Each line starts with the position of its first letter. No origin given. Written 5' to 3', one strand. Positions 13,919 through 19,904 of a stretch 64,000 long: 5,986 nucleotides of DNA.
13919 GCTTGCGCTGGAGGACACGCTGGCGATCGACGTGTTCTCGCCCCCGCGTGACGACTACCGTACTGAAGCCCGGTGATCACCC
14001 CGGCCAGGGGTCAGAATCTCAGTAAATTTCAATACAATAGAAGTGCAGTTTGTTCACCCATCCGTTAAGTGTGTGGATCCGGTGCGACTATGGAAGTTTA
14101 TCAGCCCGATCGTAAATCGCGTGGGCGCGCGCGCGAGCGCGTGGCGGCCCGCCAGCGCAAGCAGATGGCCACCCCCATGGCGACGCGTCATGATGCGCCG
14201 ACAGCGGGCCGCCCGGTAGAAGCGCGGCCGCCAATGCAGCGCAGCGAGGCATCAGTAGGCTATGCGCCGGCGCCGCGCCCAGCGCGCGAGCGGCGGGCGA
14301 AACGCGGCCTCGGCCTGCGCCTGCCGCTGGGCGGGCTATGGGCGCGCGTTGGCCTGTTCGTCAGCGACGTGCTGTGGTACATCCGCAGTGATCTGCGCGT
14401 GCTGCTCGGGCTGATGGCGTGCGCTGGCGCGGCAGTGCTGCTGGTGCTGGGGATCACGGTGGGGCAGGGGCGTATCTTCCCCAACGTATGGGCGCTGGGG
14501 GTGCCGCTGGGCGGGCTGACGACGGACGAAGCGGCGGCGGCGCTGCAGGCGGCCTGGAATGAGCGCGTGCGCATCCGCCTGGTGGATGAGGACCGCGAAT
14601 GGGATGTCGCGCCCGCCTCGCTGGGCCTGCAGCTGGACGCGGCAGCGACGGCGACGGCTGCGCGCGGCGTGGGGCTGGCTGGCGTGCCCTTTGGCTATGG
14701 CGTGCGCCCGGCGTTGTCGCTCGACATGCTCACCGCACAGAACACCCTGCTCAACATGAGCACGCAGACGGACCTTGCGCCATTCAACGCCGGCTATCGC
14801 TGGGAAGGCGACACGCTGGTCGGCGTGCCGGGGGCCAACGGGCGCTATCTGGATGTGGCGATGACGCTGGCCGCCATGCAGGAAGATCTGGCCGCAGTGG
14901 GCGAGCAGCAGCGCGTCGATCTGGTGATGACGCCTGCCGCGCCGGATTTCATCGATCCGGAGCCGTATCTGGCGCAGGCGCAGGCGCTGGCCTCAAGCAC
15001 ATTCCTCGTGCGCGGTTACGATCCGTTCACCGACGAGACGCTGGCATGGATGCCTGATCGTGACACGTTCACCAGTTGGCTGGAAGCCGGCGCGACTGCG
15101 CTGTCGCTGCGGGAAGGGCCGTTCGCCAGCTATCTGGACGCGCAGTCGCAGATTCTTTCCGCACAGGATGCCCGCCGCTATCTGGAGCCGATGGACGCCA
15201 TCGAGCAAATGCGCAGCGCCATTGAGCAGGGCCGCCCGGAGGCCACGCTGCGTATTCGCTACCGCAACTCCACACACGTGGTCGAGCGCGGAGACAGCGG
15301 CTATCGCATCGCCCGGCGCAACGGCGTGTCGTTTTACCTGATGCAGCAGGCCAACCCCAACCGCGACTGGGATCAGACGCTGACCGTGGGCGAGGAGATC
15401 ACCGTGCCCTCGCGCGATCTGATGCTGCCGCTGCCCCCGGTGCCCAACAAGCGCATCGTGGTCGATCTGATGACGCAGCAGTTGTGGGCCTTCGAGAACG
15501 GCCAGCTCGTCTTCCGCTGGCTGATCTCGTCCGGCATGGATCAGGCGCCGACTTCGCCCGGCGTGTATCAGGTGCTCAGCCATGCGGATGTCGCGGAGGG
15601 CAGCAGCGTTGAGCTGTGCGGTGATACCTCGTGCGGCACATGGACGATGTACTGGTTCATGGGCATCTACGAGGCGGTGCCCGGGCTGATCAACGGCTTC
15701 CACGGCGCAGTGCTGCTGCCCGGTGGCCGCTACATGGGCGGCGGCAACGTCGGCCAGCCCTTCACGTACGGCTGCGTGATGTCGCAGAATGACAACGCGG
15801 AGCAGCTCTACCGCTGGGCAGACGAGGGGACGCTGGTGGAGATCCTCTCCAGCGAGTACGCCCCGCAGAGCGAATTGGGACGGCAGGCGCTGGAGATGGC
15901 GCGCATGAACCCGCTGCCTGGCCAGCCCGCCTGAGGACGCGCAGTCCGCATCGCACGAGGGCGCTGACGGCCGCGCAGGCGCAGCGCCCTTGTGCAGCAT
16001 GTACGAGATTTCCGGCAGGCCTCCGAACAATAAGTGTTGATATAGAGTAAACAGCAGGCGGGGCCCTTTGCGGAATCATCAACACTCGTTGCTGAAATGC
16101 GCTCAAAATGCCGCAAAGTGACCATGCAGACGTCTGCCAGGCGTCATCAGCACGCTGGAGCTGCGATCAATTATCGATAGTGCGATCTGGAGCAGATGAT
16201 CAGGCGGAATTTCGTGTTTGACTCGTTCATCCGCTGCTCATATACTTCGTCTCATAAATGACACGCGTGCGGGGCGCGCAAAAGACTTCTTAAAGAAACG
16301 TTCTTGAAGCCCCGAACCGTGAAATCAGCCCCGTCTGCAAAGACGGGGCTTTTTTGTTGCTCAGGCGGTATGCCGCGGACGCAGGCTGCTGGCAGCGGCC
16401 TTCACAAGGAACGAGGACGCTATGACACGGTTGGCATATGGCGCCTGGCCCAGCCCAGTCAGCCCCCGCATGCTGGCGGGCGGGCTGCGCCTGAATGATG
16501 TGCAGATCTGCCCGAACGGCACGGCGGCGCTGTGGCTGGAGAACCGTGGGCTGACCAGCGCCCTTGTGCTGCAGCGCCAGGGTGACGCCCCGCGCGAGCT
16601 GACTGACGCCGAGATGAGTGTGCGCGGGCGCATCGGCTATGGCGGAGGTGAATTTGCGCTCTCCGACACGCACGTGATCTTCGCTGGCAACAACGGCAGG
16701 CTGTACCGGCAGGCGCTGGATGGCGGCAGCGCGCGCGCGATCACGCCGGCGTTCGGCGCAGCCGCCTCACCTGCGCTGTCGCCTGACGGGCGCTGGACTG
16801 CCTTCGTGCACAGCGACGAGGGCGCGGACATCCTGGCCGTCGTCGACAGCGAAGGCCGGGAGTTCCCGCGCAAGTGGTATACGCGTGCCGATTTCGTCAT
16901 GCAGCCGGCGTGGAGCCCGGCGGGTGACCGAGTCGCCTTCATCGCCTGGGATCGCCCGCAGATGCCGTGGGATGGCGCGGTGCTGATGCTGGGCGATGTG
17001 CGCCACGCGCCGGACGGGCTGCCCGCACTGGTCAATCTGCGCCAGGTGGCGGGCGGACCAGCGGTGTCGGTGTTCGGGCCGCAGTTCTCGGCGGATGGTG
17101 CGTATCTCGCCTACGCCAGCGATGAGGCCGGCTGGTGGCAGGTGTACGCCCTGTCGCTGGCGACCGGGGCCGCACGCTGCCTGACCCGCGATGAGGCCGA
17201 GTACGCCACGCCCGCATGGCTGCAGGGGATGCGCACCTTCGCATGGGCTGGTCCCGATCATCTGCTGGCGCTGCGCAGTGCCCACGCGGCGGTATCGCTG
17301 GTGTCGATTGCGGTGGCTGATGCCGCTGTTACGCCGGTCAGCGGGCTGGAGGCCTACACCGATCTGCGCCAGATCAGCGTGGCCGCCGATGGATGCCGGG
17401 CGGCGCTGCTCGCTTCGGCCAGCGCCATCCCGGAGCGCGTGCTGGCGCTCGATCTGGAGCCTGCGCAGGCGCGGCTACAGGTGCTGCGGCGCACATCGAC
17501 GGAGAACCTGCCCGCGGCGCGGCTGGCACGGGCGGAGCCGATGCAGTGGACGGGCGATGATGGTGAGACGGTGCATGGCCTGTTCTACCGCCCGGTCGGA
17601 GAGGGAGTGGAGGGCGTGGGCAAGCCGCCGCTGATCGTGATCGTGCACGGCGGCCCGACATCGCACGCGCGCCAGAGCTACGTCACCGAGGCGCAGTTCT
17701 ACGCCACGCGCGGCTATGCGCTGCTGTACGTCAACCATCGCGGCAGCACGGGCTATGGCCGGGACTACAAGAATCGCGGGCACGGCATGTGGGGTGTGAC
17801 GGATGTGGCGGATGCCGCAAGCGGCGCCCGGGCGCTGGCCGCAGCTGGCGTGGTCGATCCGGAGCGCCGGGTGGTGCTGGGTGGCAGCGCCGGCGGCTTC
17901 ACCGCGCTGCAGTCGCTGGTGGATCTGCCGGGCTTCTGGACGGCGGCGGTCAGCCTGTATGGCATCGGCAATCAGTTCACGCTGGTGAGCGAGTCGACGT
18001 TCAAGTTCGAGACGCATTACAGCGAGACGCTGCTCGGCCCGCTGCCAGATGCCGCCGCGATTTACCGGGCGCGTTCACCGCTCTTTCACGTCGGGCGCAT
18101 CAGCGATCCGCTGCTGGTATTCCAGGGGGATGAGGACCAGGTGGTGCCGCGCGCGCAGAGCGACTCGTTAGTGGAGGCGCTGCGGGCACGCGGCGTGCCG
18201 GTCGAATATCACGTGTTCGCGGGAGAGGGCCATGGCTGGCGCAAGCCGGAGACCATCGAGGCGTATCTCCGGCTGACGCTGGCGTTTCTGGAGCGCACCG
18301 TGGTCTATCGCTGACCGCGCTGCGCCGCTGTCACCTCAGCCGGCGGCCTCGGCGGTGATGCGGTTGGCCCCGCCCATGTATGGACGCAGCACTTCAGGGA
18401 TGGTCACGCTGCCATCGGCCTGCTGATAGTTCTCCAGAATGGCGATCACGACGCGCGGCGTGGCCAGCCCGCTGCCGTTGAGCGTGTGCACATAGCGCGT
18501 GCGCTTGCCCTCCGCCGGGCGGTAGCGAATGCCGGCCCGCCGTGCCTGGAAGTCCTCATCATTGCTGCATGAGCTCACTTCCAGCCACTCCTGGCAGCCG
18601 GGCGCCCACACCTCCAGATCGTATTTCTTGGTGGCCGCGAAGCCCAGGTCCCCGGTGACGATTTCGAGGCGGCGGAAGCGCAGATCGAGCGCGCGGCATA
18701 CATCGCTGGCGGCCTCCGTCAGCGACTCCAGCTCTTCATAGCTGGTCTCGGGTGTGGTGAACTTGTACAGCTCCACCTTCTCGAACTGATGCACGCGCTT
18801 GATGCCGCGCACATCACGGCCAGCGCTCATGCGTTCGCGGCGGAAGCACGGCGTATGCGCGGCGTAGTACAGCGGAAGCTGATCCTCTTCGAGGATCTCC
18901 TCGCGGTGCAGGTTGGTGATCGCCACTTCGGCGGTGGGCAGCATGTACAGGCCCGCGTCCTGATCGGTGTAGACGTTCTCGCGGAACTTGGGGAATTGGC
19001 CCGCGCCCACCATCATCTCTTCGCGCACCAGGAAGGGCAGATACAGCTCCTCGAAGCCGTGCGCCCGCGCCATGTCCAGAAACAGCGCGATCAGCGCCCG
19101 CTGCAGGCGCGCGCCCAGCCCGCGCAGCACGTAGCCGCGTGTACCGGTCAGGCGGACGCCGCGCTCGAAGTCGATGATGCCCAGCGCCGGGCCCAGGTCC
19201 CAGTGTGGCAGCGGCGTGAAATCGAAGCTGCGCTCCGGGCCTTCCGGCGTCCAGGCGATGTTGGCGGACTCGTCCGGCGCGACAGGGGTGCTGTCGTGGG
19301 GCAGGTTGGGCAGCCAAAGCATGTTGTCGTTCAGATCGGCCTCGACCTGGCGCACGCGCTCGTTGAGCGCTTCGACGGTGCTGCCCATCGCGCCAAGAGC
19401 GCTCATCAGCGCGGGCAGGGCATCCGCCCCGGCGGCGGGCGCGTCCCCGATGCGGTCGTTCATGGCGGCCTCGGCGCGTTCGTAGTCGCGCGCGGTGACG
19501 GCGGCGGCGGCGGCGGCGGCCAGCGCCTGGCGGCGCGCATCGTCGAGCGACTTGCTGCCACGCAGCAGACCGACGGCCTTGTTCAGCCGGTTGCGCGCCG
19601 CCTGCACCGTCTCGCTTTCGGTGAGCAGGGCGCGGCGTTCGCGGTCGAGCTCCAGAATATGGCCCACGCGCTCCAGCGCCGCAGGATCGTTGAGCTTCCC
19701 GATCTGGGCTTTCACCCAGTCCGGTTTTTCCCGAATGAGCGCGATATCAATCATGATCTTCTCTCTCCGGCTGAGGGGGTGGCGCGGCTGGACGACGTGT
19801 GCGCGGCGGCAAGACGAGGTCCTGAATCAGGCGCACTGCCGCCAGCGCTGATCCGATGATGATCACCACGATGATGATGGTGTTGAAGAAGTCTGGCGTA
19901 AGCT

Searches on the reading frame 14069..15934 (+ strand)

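Call 49: search_protein_families(library=pfam, proteins=[window:14069-15934:+], max_evalue=0.0001)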
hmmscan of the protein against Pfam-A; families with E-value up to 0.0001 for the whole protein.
window:14069-15934:+ (621 aa): 3 families
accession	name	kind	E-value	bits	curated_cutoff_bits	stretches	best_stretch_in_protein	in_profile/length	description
PF03734.19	YkuD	-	4.8e-12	47.1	23.4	1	461-592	2-146/146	L,D-transpeptidase catalytic domain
PF12229.13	PG_binding_4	-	6.8e-07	29.9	22.1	1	178-275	1-109/117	Putative peptidoglycan binding domain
PF01476.26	LysM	-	1.8e-05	25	20.9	1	403-447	1-43/43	LysM domain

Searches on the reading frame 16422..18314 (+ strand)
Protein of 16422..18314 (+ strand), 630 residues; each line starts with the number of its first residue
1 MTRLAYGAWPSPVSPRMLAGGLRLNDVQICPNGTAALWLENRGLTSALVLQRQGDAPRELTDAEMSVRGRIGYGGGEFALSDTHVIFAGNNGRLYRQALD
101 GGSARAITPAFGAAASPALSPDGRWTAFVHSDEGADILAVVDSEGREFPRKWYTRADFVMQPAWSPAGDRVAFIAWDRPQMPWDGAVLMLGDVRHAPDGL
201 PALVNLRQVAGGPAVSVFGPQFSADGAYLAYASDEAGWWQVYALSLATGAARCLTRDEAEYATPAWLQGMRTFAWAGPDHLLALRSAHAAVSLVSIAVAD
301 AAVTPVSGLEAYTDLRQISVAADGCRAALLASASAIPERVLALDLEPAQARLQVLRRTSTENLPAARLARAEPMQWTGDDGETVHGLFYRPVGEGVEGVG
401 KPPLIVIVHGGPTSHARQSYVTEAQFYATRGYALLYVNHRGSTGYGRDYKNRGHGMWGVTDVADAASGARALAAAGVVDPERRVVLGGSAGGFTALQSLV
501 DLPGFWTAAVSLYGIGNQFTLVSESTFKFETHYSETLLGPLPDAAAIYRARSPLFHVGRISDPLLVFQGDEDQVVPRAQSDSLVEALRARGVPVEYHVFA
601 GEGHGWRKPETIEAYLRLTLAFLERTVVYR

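Call 49: search_protein_families(library=pfam, proteins=[window:16422-18314:+], max_evalue=0.0001)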
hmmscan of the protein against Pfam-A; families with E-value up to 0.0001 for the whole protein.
window:16422-18314:+ (630 aa): 7 families
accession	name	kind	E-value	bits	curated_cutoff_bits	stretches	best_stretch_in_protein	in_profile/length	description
PF00326.27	Peptidase_S9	-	4.2e-43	147.7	22.6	1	421-626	4-209/213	Prolyl oligopeptidase family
PF20434.5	BD-FAE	-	3.2e-14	53.4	26.8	1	508-587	135-215/215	BD-FAE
PF12146.15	Hydrolase_4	-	4.1e-09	36.5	27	0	556-604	186-232/239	Serine aminopeptidase, S33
PF01738.24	DLH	-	4.9e-08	33.3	21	1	471-612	87-194/217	Dienelactone hydrolase family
PF07676.18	PD40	-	8.5e-07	29.2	20.9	0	105-128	2-25/38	WD40-like Beta Propeller Repeat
PF00561.26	Abhydrolase_1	-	4.8e-06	26.9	25.8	0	403-498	1-86/245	alpha/beta hydrolase fold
PF07859.19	Abhydrolase_3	-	5.4e-05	23.5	25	0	459-606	49-208/210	alpha/beta hydrolase fold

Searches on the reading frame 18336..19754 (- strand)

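Call 49: search_protein_families(library=pfam, proteins=[window:18336-19754:-], max_evalue=0.0001)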
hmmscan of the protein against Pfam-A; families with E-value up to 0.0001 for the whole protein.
window:18336-19754:- (472 aa): 2 families
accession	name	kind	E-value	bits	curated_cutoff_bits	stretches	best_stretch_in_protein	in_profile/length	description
PF00587.30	tRNA-synt_2b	-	1.7e-38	132.9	29.3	1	264-443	6-179/179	tRNA synthetase class II core domain (G, H, P, S and T)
PF02403.27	Seryl_tRNA_N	-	3.9e-17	62.9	28.2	1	1-79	1-74/108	Seryl-tRNA synthetase N-terminal domain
